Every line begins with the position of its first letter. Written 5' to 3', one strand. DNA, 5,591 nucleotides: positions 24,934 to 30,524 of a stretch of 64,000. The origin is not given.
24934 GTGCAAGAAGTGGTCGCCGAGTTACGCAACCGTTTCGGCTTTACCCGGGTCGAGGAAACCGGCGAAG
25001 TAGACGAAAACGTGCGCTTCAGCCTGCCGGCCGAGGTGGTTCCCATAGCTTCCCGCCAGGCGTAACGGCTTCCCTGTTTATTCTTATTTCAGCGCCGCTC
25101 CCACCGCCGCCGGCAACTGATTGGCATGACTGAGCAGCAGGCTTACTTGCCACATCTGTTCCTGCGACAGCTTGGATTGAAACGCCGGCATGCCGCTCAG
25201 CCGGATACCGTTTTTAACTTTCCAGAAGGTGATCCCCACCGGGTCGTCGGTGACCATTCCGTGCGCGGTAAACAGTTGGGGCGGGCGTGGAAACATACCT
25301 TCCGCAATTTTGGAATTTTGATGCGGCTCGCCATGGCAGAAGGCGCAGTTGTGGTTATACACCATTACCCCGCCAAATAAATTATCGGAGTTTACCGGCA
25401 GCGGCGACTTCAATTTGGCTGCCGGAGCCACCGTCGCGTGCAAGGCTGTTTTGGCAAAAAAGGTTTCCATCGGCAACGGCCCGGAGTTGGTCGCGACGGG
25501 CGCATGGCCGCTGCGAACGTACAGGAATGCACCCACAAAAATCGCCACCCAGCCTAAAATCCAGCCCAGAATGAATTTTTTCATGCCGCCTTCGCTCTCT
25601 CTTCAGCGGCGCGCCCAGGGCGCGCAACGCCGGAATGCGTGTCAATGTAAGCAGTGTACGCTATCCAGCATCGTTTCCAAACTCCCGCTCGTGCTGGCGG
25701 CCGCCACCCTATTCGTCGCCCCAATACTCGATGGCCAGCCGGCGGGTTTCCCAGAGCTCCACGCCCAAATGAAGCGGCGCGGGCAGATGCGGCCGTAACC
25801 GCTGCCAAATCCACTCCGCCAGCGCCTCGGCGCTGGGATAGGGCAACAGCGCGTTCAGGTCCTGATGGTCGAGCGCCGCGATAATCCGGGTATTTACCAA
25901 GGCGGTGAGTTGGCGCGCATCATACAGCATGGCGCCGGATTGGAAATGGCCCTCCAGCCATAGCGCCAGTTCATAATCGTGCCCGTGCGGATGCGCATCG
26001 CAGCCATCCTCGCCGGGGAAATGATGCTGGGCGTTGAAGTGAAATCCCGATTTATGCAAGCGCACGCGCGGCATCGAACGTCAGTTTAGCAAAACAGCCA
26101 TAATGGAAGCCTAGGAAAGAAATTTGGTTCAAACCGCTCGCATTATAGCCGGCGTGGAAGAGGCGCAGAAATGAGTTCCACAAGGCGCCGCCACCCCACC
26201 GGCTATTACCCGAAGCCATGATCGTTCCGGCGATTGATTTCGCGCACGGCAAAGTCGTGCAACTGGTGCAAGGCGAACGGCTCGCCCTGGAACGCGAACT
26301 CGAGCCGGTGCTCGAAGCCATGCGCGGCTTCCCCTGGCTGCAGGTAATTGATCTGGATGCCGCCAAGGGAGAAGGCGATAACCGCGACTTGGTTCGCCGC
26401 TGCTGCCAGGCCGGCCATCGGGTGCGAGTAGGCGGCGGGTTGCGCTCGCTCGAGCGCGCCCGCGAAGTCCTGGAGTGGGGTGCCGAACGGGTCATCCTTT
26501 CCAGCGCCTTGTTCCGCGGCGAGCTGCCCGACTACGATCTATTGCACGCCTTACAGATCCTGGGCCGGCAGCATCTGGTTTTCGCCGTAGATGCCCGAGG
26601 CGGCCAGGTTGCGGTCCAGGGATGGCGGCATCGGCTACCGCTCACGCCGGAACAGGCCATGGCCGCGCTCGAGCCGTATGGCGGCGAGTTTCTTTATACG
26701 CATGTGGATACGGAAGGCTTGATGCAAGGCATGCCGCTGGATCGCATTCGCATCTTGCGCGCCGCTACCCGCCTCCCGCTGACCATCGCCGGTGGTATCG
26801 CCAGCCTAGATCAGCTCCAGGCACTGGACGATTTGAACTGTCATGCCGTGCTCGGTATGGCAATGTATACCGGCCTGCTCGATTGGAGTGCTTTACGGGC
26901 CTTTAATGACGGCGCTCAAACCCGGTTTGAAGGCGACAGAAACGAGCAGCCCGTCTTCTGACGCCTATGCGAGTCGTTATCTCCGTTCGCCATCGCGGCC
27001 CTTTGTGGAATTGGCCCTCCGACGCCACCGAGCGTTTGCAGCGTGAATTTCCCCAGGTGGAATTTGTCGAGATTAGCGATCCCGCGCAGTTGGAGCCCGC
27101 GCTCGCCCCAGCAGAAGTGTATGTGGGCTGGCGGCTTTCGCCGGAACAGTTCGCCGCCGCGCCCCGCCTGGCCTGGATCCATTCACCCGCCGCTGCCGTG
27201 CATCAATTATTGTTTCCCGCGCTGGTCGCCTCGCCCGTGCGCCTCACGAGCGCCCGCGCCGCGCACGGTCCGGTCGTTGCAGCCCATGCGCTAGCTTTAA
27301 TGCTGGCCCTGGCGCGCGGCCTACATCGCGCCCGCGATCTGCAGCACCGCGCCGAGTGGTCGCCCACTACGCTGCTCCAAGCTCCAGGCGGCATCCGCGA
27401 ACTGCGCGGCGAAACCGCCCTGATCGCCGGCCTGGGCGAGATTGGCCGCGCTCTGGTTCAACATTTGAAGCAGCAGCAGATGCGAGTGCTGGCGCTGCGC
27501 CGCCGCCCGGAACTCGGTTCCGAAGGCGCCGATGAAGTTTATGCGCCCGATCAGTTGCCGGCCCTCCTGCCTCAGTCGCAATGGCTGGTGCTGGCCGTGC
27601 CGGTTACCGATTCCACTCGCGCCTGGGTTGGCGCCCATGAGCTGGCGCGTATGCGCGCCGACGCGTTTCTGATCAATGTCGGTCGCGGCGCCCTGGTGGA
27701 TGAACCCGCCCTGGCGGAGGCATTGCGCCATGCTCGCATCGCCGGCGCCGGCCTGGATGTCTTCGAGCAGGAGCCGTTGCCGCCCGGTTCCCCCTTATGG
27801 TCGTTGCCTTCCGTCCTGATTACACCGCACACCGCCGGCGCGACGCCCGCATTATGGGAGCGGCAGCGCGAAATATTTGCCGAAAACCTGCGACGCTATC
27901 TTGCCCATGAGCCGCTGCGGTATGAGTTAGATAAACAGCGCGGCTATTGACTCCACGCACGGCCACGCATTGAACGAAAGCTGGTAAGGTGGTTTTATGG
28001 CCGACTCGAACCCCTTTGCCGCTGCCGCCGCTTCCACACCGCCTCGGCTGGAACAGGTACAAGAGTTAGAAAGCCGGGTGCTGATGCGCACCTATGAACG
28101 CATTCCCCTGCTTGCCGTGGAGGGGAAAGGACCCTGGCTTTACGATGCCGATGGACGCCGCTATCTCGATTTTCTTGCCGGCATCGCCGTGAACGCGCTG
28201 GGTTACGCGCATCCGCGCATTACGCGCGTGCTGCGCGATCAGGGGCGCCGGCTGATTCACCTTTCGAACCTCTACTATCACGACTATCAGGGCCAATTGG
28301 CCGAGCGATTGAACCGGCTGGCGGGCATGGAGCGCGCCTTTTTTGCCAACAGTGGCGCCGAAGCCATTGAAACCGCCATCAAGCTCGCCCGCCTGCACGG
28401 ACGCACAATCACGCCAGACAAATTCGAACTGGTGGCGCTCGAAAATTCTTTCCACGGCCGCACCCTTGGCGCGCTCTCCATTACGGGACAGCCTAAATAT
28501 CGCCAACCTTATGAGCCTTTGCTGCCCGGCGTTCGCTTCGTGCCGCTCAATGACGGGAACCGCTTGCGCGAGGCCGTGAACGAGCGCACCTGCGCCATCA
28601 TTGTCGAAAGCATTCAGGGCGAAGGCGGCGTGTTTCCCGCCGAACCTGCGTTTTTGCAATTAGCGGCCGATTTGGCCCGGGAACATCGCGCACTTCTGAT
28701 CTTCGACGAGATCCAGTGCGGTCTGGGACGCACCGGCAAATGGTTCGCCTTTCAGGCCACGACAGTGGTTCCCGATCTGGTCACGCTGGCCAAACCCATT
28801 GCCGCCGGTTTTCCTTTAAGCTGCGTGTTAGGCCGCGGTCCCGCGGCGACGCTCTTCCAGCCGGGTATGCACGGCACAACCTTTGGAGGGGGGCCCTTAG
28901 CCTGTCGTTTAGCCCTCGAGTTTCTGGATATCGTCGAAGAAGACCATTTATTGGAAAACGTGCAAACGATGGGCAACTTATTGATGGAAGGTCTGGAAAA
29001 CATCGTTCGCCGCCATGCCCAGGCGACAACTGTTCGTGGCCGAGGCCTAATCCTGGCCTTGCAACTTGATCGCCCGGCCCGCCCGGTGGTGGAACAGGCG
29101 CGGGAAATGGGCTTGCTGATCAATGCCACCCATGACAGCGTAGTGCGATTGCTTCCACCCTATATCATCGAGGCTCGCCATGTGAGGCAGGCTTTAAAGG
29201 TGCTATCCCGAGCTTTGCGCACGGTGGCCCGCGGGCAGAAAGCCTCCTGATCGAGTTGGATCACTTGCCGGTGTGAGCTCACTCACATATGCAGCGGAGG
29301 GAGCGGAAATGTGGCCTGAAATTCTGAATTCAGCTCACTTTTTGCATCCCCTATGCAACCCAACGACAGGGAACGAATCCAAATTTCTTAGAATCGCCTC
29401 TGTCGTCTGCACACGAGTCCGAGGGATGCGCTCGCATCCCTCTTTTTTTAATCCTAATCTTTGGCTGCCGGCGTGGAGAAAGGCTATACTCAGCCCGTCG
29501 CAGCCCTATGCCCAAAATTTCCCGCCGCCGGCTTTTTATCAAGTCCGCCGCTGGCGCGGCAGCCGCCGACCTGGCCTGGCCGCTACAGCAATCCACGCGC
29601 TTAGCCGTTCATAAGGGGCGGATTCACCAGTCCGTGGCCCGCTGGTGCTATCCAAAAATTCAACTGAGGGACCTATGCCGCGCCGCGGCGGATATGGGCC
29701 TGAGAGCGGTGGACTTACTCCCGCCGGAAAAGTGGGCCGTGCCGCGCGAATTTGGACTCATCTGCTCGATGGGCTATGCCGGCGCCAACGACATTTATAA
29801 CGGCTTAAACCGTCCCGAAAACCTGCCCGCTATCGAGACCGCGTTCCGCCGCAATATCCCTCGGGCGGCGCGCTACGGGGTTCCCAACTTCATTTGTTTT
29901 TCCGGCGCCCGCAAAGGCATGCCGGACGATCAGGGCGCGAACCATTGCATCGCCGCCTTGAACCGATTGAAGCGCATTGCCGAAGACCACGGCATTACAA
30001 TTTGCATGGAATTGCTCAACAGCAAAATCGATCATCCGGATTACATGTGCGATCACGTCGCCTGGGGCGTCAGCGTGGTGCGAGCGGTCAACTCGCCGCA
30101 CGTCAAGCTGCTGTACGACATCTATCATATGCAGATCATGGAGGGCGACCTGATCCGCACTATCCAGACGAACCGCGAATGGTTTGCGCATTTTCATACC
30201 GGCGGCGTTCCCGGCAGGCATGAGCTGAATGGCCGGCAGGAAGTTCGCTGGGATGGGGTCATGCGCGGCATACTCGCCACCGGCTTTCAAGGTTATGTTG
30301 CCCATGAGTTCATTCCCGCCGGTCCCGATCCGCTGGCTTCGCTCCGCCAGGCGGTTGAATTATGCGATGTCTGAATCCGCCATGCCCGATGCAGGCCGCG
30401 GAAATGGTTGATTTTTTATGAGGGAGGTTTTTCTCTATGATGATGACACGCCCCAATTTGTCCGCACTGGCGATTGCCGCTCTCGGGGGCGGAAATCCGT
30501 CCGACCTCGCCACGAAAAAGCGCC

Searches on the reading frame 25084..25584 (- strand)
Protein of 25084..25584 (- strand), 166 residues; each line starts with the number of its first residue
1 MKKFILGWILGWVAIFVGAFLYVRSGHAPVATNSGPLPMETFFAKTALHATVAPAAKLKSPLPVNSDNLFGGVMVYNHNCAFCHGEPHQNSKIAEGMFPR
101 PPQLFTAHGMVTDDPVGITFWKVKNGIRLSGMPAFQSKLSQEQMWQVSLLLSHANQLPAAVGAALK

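Call 81: search_protein_families(library=pfam, proteins=[window:25084-25584:-], max_evalue=0.00001)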
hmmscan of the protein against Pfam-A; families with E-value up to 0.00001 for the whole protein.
window:25084-25584:- (166 aa): 1 family
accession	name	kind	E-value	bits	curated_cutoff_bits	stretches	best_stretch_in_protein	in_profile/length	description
PF13442.11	Cytochrome_CBB3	-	4e-10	40.3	27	1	72-147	6-64/68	Cytochrome C oxidase, cbb3-type, subunit III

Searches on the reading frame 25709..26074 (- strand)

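Call 81: search_protein_families(library=pfam, proteins=[window:25709-26074:-], max_evalue=0.00001)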
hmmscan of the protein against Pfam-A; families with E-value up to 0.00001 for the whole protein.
window:25709-26074:- (121 aa): 1 family
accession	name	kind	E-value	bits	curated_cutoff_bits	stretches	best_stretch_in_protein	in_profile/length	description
PF01242.24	PTPS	-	7.3e-22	78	22.4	1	11-119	6-120/121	6-pyruvoyl tetrahydropterin synthase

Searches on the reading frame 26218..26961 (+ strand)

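Call 81: search_protein_families(library=pfam, proteins=[window:26218-26961:+], max_evalue=0.00001)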
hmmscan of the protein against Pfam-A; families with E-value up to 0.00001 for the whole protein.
window:26218-26961:+ (247 aa): 1 family
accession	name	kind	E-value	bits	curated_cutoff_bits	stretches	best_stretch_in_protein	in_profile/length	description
PF00977.27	His_biosynth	-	5.6e-42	144.2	23.6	1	1-220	1-226/228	Histidine biosynthesis protein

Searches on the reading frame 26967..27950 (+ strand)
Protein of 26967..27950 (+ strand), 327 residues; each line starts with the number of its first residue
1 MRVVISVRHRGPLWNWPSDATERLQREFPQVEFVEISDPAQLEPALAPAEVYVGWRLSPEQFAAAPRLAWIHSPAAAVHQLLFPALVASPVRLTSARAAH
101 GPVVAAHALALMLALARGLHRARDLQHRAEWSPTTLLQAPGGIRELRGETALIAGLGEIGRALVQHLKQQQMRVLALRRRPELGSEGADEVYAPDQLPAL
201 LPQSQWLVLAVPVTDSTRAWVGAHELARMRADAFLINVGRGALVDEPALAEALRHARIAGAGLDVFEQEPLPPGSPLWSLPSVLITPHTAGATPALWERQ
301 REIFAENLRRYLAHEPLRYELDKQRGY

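Call 81: search_protein_families(library=pfam, proteins=[window:26967-27950:+], max_evalue=0.00001)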
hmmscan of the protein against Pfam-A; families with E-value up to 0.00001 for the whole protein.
window:26967-27950:+ (327 aa): 1 family
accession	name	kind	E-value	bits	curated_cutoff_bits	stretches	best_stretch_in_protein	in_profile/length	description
PF02826.25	2-Hacid_dh_C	-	1.2e-51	175.1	25.1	1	109-290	1-178/178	D-isomer specific 2-hydroxyacid dehydrogenase, NAD binding domain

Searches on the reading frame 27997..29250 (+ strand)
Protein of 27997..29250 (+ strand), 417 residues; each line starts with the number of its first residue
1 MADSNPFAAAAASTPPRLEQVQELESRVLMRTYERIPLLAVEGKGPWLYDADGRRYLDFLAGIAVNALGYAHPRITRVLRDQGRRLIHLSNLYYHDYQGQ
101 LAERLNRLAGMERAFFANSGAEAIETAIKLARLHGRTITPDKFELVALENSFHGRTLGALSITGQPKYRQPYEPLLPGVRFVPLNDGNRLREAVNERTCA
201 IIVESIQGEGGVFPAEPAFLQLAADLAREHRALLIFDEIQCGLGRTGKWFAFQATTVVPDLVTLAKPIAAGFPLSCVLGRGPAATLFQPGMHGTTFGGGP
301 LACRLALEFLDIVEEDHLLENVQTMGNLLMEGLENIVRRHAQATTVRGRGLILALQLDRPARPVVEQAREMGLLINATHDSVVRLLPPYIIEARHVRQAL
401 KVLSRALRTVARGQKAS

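Call 81: search_protein_families(library=pfam, proteins=[window:27997-29250:+], max_evalue=0.00001)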
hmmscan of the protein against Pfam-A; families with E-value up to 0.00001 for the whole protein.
window:27997-29250:+ (417 aa): 1 family
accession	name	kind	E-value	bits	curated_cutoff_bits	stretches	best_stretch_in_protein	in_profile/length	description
PF00202.27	Aminotran_3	-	7.3e-117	390.9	30.5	1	31-407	4-403/403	Aminotransferase class-III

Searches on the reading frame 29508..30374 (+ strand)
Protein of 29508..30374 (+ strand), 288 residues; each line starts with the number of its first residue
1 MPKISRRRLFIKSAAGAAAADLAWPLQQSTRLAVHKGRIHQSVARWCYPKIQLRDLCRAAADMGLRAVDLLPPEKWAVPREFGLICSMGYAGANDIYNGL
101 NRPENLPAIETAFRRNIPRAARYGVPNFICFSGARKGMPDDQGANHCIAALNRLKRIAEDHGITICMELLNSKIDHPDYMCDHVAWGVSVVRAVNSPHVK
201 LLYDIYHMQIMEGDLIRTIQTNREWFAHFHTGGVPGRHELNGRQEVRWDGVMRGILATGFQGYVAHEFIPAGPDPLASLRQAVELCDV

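Call 81: search_protein_families(library=pfam, proteins=[window:29508-30374:+], max_evalue=0.00001)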
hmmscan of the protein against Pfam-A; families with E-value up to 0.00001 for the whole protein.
window:29508-30374:+ (288 aa): 1 family
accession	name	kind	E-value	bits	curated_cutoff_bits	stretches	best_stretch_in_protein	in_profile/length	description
PF01261.30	AP_endonuc_2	-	1.2e-23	84.6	31.1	1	108-282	66-242/249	Xylose isomerase-like TIM barrel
